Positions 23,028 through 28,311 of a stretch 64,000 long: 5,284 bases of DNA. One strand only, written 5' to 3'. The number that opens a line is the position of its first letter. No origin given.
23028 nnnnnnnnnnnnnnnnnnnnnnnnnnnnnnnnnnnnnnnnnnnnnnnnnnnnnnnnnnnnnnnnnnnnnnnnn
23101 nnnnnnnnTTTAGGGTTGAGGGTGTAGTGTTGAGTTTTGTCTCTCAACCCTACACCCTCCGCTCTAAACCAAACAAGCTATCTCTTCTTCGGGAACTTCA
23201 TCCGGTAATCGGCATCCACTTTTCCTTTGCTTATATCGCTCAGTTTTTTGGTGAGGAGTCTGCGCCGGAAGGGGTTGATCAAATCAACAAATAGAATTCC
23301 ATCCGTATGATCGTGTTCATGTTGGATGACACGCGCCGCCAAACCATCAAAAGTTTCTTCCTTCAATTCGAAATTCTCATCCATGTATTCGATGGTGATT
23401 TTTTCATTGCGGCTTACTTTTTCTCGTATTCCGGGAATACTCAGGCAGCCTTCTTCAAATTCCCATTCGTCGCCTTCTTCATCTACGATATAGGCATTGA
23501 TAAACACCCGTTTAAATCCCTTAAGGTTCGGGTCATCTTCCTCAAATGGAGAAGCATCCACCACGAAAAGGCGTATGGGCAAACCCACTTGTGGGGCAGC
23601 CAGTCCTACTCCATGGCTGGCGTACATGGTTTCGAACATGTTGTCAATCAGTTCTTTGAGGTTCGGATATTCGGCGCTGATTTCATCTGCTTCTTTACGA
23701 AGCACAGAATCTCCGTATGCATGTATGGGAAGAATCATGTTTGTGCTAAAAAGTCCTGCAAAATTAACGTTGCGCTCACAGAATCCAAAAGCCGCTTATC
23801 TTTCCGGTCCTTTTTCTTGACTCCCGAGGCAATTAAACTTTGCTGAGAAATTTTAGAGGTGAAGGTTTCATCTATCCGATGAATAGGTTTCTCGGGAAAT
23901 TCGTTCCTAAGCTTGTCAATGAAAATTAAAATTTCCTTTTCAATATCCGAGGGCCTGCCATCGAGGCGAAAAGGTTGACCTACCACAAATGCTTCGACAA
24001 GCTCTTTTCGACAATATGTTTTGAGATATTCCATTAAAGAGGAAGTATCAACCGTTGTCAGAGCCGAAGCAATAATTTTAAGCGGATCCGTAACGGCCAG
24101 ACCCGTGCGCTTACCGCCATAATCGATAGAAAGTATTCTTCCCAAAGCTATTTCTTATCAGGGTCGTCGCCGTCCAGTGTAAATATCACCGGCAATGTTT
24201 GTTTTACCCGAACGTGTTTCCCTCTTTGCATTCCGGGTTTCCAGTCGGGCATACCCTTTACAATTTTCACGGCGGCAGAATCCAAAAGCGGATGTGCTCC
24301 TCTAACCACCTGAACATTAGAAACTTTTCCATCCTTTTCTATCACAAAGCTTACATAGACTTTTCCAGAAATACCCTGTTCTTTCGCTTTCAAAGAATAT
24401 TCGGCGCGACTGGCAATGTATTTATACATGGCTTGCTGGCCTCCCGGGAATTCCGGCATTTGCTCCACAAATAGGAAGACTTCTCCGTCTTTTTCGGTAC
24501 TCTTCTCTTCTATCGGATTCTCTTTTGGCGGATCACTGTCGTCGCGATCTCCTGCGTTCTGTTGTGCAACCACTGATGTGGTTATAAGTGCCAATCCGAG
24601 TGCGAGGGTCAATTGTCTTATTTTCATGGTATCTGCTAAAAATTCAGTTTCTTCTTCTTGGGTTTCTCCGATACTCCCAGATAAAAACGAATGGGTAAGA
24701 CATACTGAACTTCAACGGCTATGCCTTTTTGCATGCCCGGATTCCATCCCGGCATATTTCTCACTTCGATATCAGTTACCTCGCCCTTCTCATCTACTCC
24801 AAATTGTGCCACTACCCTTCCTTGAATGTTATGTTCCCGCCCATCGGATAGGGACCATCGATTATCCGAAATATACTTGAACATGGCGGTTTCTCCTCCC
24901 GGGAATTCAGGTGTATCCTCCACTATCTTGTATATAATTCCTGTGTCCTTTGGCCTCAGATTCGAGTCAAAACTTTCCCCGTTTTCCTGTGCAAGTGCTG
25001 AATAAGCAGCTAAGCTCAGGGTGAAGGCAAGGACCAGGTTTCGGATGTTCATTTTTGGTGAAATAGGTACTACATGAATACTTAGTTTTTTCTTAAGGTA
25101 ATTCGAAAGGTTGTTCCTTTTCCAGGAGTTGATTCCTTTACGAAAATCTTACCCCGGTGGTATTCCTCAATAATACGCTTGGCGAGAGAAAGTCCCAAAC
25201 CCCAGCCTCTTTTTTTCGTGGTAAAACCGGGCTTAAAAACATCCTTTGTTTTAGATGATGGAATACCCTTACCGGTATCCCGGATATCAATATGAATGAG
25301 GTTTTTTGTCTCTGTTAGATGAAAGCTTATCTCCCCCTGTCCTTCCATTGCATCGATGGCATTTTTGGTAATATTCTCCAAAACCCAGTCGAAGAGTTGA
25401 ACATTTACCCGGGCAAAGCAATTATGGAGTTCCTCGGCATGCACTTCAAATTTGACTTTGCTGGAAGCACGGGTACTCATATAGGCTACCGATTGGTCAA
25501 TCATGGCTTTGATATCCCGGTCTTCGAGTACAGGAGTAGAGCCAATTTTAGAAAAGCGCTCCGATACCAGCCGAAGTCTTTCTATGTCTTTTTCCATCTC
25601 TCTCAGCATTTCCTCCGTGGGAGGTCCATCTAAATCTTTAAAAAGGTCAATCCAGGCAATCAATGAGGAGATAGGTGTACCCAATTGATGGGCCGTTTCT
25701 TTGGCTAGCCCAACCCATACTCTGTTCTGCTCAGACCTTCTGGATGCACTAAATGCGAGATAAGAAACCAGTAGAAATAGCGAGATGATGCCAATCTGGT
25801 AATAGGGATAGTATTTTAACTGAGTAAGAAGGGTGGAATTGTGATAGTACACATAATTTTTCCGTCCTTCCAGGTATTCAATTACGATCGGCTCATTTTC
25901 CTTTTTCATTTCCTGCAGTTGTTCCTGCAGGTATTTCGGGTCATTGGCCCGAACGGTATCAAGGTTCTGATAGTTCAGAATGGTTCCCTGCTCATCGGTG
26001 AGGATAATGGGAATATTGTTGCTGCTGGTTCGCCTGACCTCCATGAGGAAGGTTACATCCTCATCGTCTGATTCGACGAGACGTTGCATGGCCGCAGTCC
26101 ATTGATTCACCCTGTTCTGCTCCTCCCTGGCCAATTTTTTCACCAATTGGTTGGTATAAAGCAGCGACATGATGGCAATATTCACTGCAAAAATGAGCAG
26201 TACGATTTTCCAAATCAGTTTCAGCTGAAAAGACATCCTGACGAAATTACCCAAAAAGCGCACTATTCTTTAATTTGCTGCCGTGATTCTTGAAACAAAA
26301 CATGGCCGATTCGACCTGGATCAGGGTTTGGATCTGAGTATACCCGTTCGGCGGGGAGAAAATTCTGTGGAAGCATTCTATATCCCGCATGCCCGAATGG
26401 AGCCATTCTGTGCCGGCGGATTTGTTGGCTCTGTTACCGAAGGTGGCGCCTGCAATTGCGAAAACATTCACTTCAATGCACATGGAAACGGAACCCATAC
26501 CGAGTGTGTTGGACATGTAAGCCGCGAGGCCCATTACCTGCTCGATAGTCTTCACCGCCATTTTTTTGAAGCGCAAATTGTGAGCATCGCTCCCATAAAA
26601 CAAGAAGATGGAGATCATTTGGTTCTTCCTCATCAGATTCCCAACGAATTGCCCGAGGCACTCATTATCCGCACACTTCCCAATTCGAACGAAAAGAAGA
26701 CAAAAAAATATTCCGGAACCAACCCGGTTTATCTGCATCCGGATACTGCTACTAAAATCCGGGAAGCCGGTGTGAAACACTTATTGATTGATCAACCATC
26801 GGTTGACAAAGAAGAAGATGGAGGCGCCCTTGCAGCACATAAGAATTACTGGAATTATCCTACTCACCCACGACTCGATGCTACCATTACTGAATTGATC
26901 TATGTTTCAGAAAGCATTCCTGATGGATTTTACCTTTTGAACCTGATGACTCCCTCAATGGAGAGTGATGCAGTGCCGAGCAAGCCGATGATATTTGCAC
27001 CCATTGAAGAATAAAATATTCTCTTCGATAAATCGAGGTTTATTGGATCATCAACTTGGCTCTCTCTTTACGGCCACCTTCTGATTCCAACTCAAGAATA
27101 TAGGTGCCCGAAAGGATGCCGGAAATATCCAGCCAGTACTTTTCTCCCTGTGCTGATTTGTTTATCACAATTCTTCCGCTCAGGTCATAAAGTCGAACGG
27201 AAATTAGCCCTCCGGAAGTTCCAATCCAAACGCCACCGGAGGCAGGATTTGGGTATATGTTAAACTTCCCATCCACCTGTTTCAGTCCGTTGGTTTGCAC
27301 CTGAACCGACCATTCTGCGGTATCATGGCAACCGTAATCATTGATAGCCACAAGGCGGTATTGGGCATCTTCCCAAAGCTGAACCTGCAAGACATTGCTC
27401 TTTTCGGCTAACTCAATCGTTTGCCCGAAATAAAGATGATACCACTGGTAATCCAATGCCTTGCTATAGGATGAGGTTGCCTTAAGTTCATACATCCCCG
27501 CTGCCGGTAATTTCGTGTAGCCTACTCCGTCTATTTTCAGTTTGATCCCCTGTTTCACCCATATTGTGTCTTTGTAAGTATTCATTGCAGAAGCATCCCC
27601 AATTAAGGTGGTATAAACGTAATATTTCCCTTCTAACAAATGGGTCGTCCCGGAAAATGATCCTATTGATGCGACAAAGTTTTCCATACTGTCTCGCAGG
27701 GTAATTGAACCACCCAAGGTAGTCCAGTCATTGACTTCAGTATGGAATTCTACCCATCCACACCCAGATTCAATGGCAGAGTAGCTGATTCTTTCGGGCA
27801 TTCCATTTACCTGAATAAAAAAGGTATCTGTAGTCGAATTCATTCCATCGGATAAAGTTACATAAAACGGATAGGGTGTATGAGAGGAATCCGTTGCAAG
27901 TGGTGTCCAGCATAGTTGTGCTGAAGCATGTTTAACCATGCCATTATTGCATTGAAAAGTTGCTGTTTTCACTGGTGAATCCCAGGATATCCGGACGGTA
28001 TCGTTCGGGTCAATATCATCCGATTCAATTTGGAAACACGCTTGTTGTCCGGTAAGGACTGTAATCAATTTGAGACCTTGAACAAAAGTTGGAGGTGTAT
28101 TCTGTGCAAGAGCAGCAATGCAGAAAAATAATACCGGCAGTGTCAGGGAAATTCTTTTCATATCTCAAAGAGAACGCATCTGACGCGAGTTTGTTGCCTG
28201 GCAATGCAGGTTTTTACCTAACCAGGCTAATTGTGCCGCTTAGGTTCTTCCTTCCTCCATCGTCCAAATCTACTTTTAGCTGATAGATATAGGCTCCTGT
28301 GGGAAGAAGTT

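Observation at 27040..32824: SprB-repeat adhesin with a type-B T9SS CTD but no adjacent PorP/SprF-family gene; its neighbour is a type-A CTD cargo protein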

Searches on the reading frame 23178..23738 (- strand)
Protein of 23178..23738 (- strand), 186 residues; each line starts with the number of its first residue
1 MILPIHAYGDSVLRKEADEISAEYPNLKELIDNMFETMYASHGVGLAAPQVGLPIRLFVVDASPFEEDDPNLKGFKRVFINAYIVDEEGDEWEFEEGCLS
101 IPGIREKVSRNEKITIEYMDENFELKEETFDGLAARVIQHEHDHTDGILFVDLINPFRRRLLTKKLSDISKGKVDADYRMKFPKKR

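Call 10: search_protein_families(library=pfam, proteins=[window:23178-23738:-], max_evalue=0.01)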
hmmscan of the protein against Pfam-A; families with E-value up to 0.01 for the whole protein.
window:23178-23738:- (186 aa): 1 family
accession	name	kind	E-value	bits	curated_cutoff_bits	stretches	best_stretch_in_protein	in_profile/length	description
PF01327.26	Pep_deformylase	-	1.1e-50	171.7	22.8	1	3-158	2-154/156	Polypeptide deformylase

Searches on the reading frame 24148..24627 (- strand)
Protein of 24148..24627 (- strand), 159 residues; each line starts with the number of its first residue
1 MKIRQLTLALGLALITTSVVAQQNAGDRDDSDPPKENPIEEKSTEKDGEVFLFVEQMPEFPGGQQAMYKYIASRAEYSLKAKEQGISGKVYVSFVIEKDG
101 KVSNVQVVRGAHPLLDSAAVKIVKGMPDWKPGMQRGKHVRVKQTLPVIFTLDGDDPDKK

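Call 10: search_protein_families(library=pfam, proteins=[window:24148-24627:-], max_evalue=0.01)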
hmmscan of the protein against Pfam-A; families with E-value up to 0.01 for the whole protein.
window:24148-24627:- (159 aa): 1 family
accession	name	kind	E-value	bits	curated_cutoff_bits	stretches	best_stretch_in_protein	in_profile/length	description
PF03544.19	TonB_C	-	2e-19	70.2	24.6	1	75-151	3-79/79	Gram-negative bacterial TonB protein C-terminal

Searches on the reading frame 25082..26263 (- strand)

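Call 6: search_protein_families(library=ncbifam, proteins=[window:25082-26263:-], max_evalue=0.01)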
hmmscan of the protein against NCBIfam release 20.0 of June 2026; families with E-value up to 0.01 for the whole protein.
window:25082-26263:- (393 aa): 72 families (the best 25 are shown)
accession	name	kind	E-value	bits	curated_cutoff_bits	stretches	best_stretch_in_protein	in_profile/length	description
NF008468.0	PRK11360.1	equivalog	2.4e-36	125.3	646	1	190-391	403-607/616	two-component system sensor histidine kinase AtoS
NF007688.0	PRK10364.1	equivalog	5.7e-29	101.1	479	1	175-390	232-449/460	two-component system sensor histidine kinase ZraS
NF053867.1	SprKinKinDBac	equivalog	2.1e-22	79.2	775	1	162-390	258-495/500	sporulation kinase KinD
NF046044.1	PnpS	equivalog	1.6e-21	76.8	400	1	49-390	33-389/390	two-component system histidine kinase PnpS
TIGR02916.1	PEP_his_kin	equivalog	7.3e-20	71.1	300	1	217-390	511-678/679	XrtA/PEP-CTERM system histidine kinase PrsK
NF033092.0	HK_WalK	equivalog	2.7e-19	69.2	725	1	189-390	378-592/594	cell wall metabolism sensor histidine kinase WalK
NF038348.1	T2SS_HK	subfamily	1.1e-18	67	450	1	282-390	463-571/574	histidine kinase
NF010411.0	PRK13837.1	equivalog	7.6e-18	63.9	647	1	246-390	517-673/828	two-component system VirA-like sensor kinase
TIGR02966.1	phoR_proteo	equivalog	9.4e-18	64.3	334.2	1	189-389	120-332/333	phosphate regulon sensor histidine kinase PhoR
NF008298.1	PRK11086.1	subfamily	1.1e-17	63.7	520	1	293-390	426-523/529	DcuS/MalK family sensor histidine kinase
NF047497.1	HK_LIC_12097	equivalog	1.3e-17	63.6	500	1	252-390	225-364/367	LIC_12097 family sensor histidine kinase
NF041777.1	sens_FixL_Rhizob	equivalog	3.1e-17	62.4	850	1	269-390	360-479/485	sensor protein FixL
NF006800.0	PRK09303.1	equivalog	4e-17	62.2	342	1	291-390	273-375/383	histidine kinase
NF047874.1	MASE3_PAS_HK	subfamily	2.1e-16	59.9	560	1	258-391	490-624/655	MASE3 domain-containing sensor histidine kinase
NF045900.1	HisKinCpxALeg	equivalog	2.6e-16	59.4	800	1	187-390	235-449/451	two-component system sensor histidine kinase CpxA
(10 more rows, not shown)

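Call 7: search_protein_families(library=pfam, proteins=[window:25082-26263:-], max_evalue=0.01)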
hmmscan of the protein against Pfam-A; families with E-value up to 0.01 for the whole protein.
window:25082-26263:- (393 aa): 5 families
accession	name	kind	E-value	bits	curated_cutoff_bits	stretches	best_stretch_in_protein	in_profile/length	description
PF02518.31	HATPase_c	-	1.9e-21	77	26.4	1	294-392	9-109/111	Histidine kinase-, DNA gyrase B-, and HSP90-like ATPase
PF14501.12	HATPase_c_5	-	0.00023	21.5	22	1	294-370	9-84/102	GHKL domain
PF00512.31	HisKA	-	0.00037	20.9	26.9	1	189-237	8-57/66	His Kinase A (phospho-acceptor) domain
PF01527.26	HTH_Tnp_1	-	0.0023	18.6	24.1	0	188-231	27-71/75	Transposase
PF13581.12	HATPase_c_2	-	0.0062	17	27.4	0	307-370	52-114/127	Histidine kinase-like ATPase domain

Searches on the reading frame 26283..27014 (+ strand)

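Call 6: search_protein_families(library=ncbifam, proteins=[window:26283-27014:+], max_evalue=0.01)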
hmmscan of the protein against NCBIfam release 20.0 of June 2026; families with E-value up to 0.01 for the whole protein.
window:26283-27014:+ (243 aa): 1 family
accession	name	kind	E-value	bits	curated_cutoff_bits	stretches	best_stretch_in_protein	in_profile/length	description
TIGR03035.1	trp_arylform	equivalog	1.8e-06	28.1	223.05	1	50-189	29-161/206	arylformamidase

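Call 7: search_protein_families(library=pfam, proteins=[window:26283-27014:+], max_evalue=0.01)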
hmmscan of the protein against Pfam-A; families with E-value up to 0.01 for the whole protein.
window:26283-27014:+ (243 aa): 1 family
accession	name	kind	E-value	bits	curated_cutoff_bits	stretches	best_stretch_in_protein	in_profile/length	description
PF04199.19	Cyclase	-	3.5e-11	43.9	23.1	1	17-176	2-142/142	Putative cyclase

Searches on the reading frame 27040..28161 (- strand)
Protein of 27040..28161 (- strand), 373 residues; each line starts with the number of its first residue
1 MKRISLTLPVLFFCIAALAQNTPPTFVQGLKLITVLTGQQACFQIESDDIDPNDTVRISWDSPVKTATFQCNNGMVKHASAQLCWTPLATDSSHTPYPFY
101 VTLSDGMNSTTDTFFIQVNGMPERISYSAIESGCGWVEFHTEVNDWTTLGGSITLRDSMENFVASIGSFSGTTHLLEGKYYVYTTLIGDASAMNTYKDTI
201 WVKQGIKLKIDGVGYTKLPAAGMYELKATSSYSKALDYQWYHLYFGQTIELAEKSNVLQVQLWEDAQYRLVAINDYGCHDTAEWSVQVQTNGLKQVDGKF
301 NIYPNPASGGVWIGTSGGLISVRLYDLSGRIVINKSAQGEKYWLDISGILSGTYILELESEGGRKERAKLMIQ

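Call 6: search_protein_families(library=ncbifam, proteins=[window:27040-28161:-], max_evalue=0.01)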
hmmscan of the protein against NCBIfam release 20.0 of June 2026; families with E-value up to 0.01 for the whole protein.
window:27040-28161:- (373 aa): 4 families
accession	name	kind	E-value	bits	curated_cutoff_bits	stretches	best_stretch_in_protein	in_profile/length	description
TIGR04183.1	Por_Secre_tail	domain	2.1e-13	50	23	1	302-373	1-72/72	T9SS type A sorting domain-containing protein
NF038113.1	T9SSA_dep_M36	equivalog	3.5e-09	35.4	885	1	273-372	768-868/869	T9SS-dependent M36 family metallopeptidase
NF050177.1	TapA_OM_Porphy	equivalog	5.7e-09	35.3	500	1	281-363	452-535/544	TapA/TapC family T9SS-dependent outer membrane protein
NF038111.1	rhom_dep_M36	equivalog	0.0019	15.7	1700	1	20-126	1183-1283/1315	rhombosortase-dependent M36 family metallopeptidase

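Call 7: search_protein_families(library=pfam, proteins=[window:27040-28161:-], max_evalue=0.01)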
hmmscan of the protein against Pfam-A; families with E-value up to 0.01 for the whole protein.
window:27040-28161:- (373 aa): 1 family
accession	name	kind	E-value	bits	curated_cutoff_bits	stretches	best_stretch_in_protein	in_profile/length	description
PF18962.6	Por_Secre_tail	-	7.2e-11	42.7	27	1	302-372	1-75/75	Secretion system C-terminal sorting domain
